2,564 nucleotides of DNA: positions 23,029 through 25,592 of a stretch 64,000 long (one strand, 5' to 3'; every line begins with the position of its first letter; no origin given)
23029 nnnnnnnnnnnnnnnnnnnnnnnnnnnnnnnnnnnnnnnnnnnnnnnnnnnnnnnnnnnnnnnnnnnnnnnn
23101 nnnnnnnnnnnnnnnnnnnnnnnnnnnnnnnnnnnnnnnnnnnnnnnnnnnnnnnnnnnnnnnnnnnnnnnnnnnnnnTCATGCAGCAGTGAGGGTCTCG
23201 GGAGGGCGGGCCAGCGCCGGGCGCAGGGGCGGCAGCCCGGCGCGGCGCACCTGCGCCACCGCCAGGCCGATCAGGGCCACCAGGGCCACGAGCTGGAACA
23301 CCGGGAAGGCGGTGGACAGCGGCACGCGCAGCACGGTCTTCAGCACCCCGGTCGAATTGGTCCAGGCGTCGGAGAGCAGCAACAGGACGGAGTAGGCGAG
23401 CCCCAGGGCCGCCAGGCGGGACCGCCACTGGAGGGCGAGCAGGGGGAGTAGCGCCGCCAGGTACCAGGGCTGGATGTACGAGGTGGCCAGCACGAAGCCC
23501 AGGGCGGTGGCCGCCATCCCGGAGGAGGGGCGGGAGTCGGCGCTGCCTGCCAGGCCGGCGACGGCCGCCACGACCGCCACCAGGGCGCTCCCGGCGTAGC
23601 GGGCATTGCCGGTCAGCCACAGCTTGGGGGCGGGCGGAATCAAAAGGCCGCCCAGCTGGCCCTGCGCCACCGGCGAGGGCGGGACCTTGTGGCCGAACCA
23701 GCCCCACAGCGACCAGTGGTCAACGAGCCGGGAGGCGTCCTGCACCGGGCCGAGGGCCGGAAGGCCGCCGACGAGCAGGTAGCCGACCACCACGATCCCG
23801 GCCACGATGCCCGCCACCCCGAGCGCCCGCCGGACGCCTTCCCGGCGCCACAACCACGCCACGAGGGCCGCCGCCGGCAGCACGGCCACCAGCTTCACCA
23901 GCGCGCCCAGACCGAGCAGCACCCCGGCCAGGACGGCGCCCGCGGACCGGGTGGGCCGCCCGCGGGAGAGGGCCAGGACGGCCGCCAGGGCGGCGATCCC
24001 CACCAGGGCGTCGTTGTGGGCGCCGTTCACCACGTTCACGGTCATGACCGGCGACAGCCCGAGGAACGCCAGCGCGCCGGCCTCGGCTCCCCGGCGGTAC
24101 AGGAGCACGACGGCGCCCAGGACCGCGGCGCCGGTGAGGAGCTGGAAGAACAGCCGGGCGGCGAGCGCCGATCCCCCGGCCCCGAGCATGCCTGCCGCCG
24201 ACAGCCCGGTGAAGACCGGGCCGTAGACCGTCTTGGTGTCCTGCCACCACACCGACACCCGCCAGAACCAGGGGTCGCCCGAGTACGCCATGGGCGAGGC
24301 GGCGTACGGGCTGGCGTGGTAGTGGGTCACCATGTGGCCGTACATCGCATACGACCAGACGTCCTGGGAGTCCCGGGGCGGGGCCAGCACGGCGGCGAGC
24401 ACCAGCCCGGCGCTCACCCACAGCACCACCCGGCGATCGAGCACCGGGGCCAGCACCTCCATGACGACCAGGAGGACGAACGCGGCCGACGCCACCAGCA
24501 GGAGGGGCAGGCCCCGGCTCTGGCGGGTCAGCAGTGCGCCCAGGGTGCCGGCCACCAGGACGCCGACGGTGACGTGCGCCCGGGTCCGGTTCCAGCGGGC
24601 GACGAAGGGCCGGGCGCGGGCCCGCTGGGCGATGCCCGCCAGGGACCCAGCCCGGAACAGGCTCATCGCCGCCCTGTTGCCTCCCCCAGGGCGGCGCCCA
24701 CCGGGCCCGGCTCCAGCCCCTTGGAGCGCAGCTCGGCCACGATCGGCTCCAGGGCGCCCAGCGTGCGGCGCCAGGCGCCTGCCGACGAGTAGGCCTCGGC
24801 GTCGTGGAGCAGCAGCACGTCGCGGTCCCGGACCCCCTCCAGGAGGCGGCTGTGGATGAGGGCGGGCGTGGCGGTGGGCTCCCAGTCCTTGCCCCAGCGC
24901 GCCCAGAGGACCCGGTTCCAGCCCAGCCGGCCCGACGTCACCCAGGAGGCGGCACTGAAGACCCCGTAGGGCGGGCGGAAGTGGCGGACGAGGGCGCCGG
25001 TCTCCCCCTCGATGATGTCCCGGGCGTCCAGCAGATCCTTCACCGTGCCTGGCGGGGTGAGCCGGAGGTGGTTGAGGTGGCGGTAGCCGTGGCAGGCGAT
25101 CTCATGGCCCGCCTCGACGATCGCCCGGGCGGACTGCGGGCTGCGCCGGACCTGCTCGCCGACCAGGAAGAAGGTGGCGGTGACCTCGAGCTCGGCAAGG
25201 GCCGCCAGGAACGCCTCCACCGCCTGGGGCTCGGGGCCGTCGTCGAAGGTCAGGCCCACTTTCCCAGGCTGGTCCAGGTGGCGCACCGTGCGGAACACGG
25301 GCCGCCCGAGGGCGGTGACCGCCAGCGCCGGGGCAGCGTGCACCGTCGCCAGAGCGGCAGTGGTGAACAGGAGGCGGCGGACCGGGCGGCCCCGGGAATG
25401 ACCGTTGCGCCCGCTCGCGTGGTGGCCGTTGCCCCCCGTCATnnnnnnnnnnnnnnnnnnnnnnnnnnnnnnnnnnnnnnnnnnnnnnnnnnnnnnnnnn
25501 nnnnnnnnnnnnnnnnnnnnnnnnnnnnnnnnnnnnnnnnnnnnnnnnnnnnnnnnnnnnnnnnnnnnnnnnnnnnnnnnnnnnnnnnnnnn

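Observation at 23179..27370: Operon predicted to make a deacetylated envelope glycolipid: UgtP-like GT28 fused to a CE4 deacetylase, plus a second CE4 and a GT87-like GT-C enzyme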

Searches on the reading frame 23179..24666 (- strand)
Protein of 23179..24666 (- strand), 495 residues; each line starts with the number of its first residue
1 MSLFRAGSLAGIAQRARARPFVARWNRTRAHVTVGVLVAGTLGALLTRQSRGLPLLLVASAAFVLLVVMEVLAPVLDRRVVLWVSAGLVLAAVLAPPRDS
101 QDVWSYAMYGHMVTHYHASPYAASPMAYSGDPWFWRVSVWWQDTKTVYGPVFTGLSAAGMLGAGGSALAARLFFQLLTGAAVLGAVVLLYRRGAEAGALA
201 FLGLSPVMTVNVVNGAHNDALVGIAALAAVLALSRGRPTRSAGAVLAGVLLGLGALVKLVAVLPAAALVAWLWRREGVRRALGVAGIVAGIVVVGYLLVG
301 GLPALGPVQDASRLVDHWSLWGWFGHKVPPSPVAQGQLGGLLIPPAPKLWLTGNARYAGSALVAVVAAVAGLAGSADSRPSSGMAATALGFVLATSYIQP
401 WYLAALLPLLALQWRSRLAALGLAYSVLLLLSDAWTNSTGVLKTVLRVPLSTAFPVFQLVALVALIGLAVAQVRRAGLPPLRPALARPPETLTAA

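Call 3: search_protein_families(library=pfam, proteins=[window:23179-24666:-], max_evalue=0.01)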
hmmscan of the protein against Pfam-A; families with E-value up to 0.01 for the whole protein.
window:23179-24666:- (495 aa): 2 families
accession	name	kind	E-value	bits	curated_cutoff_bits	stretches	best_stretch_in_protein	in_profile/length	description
PF09594.16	GT87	-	2.5e-06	27.9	25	1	167-392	19-230/237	Glycosyltransferase family 87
PF13231.12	PMT_2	-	0.00035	21.3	26.1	1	161-294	15-154/160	Dolichyl-phosphate-mannose-protein mannosyltransferase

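Call 4: search_protein_families(library=ncbifam, proteins=[window:23179-24666:-], max_evalue=0.01)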
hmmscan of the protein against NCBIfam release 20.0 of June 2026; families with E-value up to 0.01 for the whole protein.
window:23179-24666:- (495 aa): 0 families

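Call 21: search_solved_structures(query=window:23179-24666:-, max_evalue=10, show_alignments=2)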
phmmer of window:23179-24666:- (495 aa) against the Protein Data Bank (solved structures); distinct sequences matched with E-value up to 10: 0.

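Call 40: find_homologous_proteins(query=window:23179-24666:-, max_evalue=0.001)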
Query window:23179-24666:- (495 aa): 85 proteins with E <= 0.001 among 8000 candidates.
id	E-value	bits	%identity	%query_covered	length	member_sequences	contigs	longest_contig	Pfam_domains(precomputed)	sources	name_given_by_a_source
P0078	0.0e+0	1026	100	100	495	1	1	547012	PF09594.17,PF26314.1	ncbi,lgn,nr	ncbi:MAG TPA: hypothetical protein VFW71_15525 [Actinomycetota bacterium]|nr:hypothetical protein [A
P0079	2.1e-258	876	85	99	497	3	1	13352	PF26314.1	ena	-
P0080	1.7e-239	814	78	99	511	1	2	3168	PF26314.1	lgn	-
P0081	8.0e-181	620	63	99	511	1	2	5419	PF09594.17,PF26314.1,PF13231.13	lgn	-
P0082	4.0e-176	605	64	96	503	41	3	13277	PF09594.17,PF26314.1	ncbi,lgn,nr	ncbi:MAG: glycosyltransferase family 39 protein [Actinobacteria bacterium]|nr:glycosyltransferase fa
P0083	3.3e-174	598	65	91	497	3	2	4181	PF09594.17,PF26314.1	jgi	jgi:hypothetical protein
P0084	2.0e-173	596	60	99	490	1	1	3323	PF09594.17,PF26314.1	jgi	jgi:alpha-1,6-mannosyltransferase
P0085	5.6e-173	594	65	90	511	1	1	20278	PF26314.1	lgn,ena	-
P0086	1.9e-172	593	63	95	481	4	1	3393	PF09594.17,PF26314.1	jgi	-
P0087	3.1e-172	592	63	94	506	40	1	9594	PF09594.17,PF26314.1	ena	-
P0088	1.1e-171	590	63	94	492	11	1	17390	PF26314.1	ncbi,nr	ncbi:MAG TPA: hypothetical protein VET24_15430 [Actinomycetota bacterium]|nr:hypothetical protein [A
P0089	4.8e-170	585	62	96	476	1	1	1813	PF26314.1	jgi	jgi:hypothetical protein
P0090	5.5e-170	584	62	97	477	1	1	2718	PF09594.17,PF05208.20,PF26314.1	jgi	jgi:hypothetical protein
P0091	1.5e-169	583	63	94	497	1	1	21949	PF26314.1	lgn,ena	-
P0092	7.6e-169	581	62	97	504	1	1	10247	PF26314.1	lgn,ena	-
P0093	1.6e-168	580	62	98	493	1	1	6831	PF09594.17,PF26314.1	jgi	jgi:alpha-1,6-mannosyltransferase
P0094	4.3e-165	568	61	95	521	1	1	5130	PF09594.17,PF26314.1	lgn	-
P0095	2.4e-163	563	60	96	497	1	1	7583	PF09594.17,PF26314.1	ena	-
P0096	6.2e-161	555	60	98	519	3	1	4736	PF09594.17,PF26314.1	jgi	-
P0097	1.7e-160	553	60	94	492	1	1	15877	PF09594.17,PF26314.1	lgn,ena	-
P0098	1.9e-157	543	57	91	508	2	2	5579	PF09594.17,PF26314.1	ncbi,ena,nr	ncbi:MAG TPA: glycosyltransferase 87 family protein [Actinomycetota bacterium]|nr:glycosyltransferas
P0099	1.3e-156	540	59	92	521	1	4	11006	PF26314.1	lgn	-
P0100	1.6e-156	540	60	92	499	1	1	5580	PF26314.1,PF13231.13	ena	-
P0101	3.1e-156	539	57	94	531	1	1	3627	PF26314.1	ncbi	ncbi:MAG: hypothetical protein ACRDJU_15080 [Actinomycetota bacterium]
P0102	5.2e-148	512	53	95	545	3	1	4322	PF26314.1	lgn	-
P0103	1.4e-141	491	67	76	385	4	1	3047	PF09594.17,PF26314.1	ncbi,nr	ncbi:MAG TPA: glycosyltransferase 87 family protein, partial [Actinomycetota bacterium]|nr:glycosylt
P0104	1.6e-127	444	60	76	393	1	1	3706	PF09594.17,PF26314.1,PF13231.13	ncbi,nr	ncbi:MAG TPA: glycosyltransferase 87 family protein, partial [Actinomycetota bacterium]|nr:glycosylt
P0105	1.9e-125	438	61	74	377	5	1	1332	PF09594.17,PF26314.1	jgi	jgi:hypothetical protein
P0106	3.4e-108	381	64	60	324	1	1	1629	PF09594.17,PF05208.20,PF26314.1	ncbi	ncbi:MAG TPA: glycosyltransferase 87 family protein, partial [Actinomycetota bacterium]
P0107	1.1e-71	260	45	80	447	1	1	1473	PF09594.17,PF26314.1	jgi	jgi:alpha-1,6-mannosyltransferase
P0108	2.5e-62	229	43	73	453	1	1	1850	PF26314.1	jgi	jgi:hypothetical protein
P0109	2.9e-61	226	40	86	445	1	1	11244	PF09594.17,PF26314.1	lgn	-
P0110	1.3e-60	224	38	87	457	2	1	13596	PF09594.17,PF26314.1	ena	-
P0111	1.4e-60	224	42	69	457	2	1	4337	PF26314.1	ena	-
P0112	1.4e-60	224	40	82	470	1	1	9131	PF26314.1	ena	-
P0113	1.8e-60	223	42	74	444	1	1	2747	PF09594.17,PF26314.1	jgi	jgi:alpha-1,6-mannosyltransferase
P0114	3.4e-60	222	38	89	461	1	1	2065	PF09594.17,PF26314.1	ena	-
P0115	6.4e-60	222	53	33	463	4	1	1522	PF09594.17,PF26314.1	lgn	-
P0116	1.4e-59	220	40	77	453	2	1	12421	PF09594.17,PF26314.1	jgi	jgi:hypothetical protein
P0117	6.5e-59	218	41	80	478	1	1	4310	PF26314.1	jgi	jgi:hypothetical protein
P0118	1.4e-58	217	43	68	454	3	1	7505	PF09594.17,PF26314.1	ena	-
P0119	4.4e-58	215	39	85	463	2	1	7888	PF09594.17,PF26314.1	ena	-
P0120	5.4e-58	215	46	69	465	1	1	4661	PF09594.17,PF26314.1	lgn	-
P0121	2.7e-57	213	41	77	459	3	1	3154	PF26314.1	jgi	jgi:hypothetical protein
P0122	1.9e-56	210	40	77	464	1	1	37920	PF09594.17,PF26314.1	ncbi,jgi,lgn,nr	ncbi:MAG TPA: glycosyltransferase 87 family protein [Acidimicrobiales bacterium]|jgi:hypothetical pr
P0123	2.9e-56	209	44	76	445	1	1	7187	PF09594.17,PF26314.1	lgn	-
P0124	3.2e-56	209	38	76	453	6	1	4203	PF09594.17,PF26314.1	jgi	jgi:alpha-1,6-mannosyltransferase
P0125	2.2e-54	203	40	85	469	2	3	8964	PF09594.17,PF26314.1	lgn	-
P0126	2.5e-54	203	39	73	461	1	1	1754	PF09594.17,PF26314.1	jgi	jgi:alpha-1,6-mannosyltransferase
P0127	2.9e-53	200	40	81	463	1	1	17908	PF26314.1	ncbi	ncbi:MAG: hypothetical protein ABR511_13800 [Acidimicrobiales bacterium]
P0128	1.3e-51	194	40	70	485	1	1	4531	PF09594.17,PF26314.1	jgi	-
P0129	1.6e-51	194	48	49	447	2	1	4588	PF09594.17,PF26314.1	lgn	-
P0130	4.9e-50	189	37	87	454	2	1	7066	PF26314.1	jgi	jgi:alpha-1,6-mannosyltransferase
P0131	1.6e-49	187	44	46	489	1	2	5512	PF09594.17,PF26314.1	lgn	-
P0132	1.3e-48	184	40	74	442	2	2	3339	PF09594.17,PF26314.1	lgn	-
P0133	3.5e-47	180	40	79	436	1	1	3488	PF09594.17,PF26314.1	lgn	-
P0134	1.4e-38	151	36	64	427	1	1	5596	PF26314.1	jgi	jgi:hypothetical protein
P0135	6.7e-31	126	33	88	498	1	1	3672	PF26314.1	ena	-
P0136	1.0e-26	112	42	38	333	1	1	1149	PF09594.17,PF26314.1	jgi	jgi:hypothetical protein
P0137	1.1e-17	82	34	68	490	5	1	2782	PF26314.1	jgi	jgi:hypothetical protein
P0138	2.4e-14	71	37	72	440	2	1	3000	PF09594.17,PF26314.1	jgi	jgi:hypothetical protein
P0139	4.9e-13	67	37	32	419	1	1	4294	PF09594.17,PF26314.1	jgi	jgi:hypothetical protein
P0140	5.7e-13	67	36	40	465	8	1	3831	PF09594.17,PF26314.1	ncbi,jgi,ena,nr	ncbi:MAG TPA: polyprenol phosphomannose-dependent alpha 1,6 mannosyltransferase MptB [Solirubrobacte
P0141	2.3e-11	61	32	72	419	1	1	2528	PF09594.17,PF26314.1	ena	-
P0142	3.4e-11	61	32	30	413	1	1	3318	PF09594.17,PF26314.1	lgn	-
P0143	6.7e-11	60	40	30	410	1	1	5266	PF09594.17,PF26314.1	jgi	jgi:hypothetical protein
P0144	3.1e-10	58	37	39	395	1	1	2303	PF09594.17,PF26314.1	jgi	jgi:hypothetical protein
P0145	5.5e-8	50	35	33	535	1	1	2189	PF26314.1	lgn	-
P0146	8.0e-8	50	33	44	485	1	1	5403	PF26314.1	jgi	jgi:hypothetical protein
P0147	6.2e-7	47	36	27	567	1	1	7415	PF26314.1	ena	-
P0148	1.1e-6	46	43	11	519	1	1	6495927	PF26314.1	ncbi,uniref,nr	ncbi:polyprenol phosphomannose-dependent alpha 1,6 mannosyltransferase MptB [Verrucosispora sp. WMMD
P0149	4.0e-6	44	30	20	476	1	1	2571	PF26314.1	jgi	jgi:hypothetical protein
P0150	5.3e-6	44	38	15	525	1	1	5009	PF09594.17,PF27547.1,PF26314.1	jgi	jgi:hypothetical protein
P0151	1.2e-5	42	39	41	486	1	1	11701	PF26314.1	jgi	jgi:alpha-1,6-mannosyltransferase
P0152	3.2e-5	41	35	28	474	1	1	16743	PF09594.17,PF26314.1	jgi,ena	jgi:alpha-1,6-mannosyltransferase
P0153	3.6e-5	41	35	49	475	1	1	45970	PF09594.17,PF26314.1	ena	-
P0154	4.8e-5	41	38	50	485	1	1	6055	PF26314.1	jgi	jgi:hypothetical protein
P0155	5.3e-5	40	39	24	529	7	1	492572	PF26314.1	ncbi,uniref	ncbi:polyprenol phosphomannose-dependent alpha 1,6 mannosyltransferase MptB [Micromonospora haikouen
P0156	5.7e-5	40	33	8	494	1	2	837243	PF27547.1,PF26314.1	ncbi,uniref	ncbi:polyprenol phosphomannose-dependent alpha 1,6 mannosyltransferase MptB [Streptomyces sp. NPDC09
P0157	6.3e-5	40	35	28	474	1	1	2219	PF09594.17,PF26314.1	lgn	-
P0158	8.0e-5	40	30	25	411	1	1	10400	PF09594.17,PF26314.1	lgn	-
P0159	9.0e-5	40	39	35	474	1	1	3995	PF09594.17,PF26314.1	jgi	jgi:alpha-1,6-mannosyltransferase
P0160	2.3e-4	38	41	17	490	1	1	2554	PF26314.1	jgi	jgi:hypothetical protein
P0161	3.2e-4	38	34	29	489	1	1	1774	PF09594.17,PF26314.1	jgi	jgi:alpha-1,6-mannosyltransferase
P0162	3.8e-4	38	36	35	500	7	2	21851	PF09594.17,PF26314.1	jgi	-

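Call 73: predict_structure(alignment_id=A6)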
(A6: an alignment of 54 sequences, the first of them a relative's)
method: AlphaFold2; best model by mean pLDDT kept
length: 495 residues; sequences in the alignment: 54
mean_pLDDT: 92.0   pTM: 0.91
mean pLDDT of the five models: 92.0, 91.6, 91.4, 89.3, 88.9
residues with pLDDT >= 90: 409; 70-90: 45; 50-70: 35; < 50: 6
segments of 3 or more residues with pLDDT < 50: 1-4
pLDDT, mean of each block of 10 residues (from residue 1): 61 94 97 98 94 95 98 97 99 93 97 98 94 92 95 98 98 98 99 98 98 98 98 86 97 98 98 96 98 98 96 91 87 54 71 93 97 94 98 95 98 97 96 89 85 91 97 84 58 51
secondary structure, 60 per line:
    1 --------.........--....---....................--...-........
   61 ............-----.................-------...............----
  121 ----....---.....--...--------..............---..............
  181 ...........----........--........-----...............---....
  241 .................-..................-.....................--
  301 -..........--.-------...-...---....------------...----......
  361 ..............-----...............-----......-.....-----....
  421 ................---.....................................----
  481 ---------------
elements in order: H9-17 H20-23 H27-46 H53-72 H78-94 H102-116 H125-128 H132-136 H150-163 H167-191 H196-203 H206-213 H219-233 H237-257 H259-276 H278-298 H302-311 E326-328 H332-335 E348-350 H355-374 H380-394 H400-405 H407-411 H417-436 H440-476

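Call 76: fold_search(model_id=the predicted structure, library=pdb)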
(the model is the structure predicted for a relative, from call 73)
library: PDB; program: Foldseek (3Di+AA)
matches with E <= 10: 252; with E <= 0.001: 3
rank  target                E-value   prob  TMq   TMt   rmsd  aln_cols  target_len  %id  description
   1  9dm7_A                2.7e-05  1.00  0.44  0.57   9.0       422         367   19  mannosyltransferase PimE in complex with Fab_E6 (released 2025-06-25)
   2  9dm5                  3.2e-05  1.00  0.49  0.61   7.2       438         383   19  Product-Bound mannosyltransferase PimE (released 2025-06-25)
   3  9s6r_A                8.9e-04  1.00  0.52  0.65   6.1       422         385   14  Ternary cryo-EM structure of yeast ALG3 with Dol25-PP-GlcNAc2Man5, Dol25-P-Man, and Fab (released 2026-03-18)
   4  8imx_U                1.2e-03  1.00  0.46  0.53   9.8       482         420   12  Cryo-EM structure of GPI-T with a chimeric GPI-anchored protein (released 2023-08-16)
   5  9ub7_B                1.6e-03  1.00  0.49  0.59   8.5       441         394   12  Structure of glycosylphosphatidylinositol transamidase,state 1 (released 2026-04-08)
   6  7w72_U                2.6e-03  1.00  0.52  0.60   7.1       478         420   11  Structure of a human glycosylphosphatidylinositol (GPI) transamidase (released 2022-02-16)
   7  7e9s_A                2.7e-03  1.00  0.38  0.24  15.8       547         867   12  Archaeal oligosaccharyltransferase AglB from Archaeoglobus fulgidus in complex with an inhibitory peptide and a dolich (released 2021-09-08)
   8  3wak                  3.5e-03  1.00  0.38  0.23  20.0       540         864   14  Crystal structure of the Archaeoglobus fulgidus oligosaccharyltransferase (O29867_ARCFU) in the apo form (released 2013-10-30)
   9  9wno_A                3.6e-03  1.00  0.47  0.55  10.4       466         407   13  Cryo-EM structure of Candida glabrata GPI mannosyltransferase I bound to Dol-P-Man (released 2025-12-03)
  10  3waj                  7.2e-03  1.00  0.34  0.23  21.2       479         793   15  Crystal structure of the Archaeoglobus fulgidus oligosaccharyltransferase (O29867_ARCFU) complex with Zn and sulfate (released 2013-10-30)
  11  8if8_C                1.7e-02  0.98  0.32  0.27  18.6       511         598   17  Arabinosyltransferase AftA (released 2023-05-31)
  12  7oci_F                3.9e-02  0.90  0.28  0.23  17.7       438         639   11  Cryo-EM structure of yeast Ost6p containing oligosaccharyltransferase complex (released 2022-02-16)
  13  9i5k_A                5.3e-02  0.95  0.31  0.31  14.6       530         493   11  Structure of the Chaetomium thermophilum Pmt4 homodimer (C2 symmetry) (released 2025-12-24)
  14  8e60                  7.1e-02  0.10  0.11  0.12  22.4       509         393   15  X-ray structure of the Deinococcus radiodurans Nramp/MntH divalent transition metal transporter WT in an occluded, manga (released 2023-05-03)
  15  8e5s                  1.3e-01  0.08  0.10  0.11  22.6       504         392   16  X-ray structure of the Deinococcus radiodurans Nramp/MntH divalent transition metal transporter WT in an occluded state (released 2023-05-03)
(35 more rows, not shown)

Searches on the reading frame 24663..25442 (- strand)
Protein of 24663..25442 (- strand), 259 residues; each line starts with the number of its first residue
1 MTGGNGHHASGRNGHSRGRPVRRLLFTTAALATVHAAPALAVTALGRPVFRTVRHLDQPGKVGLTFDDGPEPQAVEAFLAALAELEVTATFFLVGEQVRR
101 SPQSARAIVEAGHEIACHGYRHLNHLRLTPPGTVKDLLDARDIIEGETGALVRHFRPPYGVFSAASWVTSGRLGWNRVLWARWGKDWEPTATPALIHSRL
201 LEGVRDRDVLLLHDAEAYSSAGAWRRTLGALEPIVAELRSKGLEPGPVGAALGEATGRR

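Call 3: search_protein_families(library=pfam, proteins=[window:24663-25442:-], max_evalue=0.01)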
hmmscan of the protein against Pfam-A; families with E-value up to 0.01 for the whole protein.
window:24663-25442:- (259 aa): 1 family
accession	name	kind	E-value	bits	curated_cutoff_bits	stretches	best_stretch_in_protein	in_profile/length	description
PF01522.26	Polysacc_deac_1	-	1e-28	100.3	23.1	1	60-174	7-120/124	Polysaccharide deacetylase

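Call 4: search_protein_families(library=ncbifam, proteins=[window:24663-25442:-], max_evalue=0.01)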
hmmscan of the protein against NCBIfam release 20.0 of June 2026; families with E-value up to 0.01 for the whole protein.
window:24663-25442:- (259 aa): 10 families
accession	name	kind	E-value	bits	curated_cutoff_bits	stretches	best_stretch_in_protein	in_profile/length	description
TIGR02764.1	spore_ybaN_pdaB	equivalog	4.9e-34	117.8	237.4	1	61-245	7-184/191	polysaccharide deacetylase family sporulation protein PdaB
TIGR04243.1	nodulat_NodB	equivalog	3e-30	105.2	240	1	61-243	3-191/197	chitooligosaccharide deacetylase NodB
TIGR02884.1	spore_pdaA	equivalog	3e-20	72.9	298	1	62-242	39-214/224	delta-lactam-biosynthetic de-N-acetylase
NF045821.1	PgAcgDacpgdA1_Bac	equivalog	6.7e-19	67.8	400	1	61-242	89-265/282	peptidoglycan-N-acetylglucosamine deacetylase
TIGR02873.1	spore_ylxY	hypoth_equivalog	1e-18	67.5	391.5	1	73-248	98-263/268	probable sporulation protein, polysaccharide deacetylase family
TIGR03006.1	pepcterm_polyde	equivalog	7.9e-16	58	276.2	1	74-168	35-130/272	XrtA system polysaccharide deacetylase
NF045820.1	PgAcgDacpgdA_Strep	equivalog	5.6e-15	55.1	800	1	61-217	269-421/463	peptidoglycan-N-acetylglucosamine deacetylase PgdA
NF045822.1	PgAcgDacpgdA2_Bac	equivalog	3.6e-13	49.5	400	1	64-244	74-254/274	peptidoglycan-N-acetylglucosamine deacetylase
NF050820.1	PolSacchBiosHfsH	equivalog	3.8e-07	30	400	1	56-172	30-154/249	oligosaccharide deacetylase HfsH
TIGR03212.1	uraD_N-term-dom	equivalog_domain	9.6e-07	28.1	424.6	1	83-149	87-153/297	allantoinase PuuE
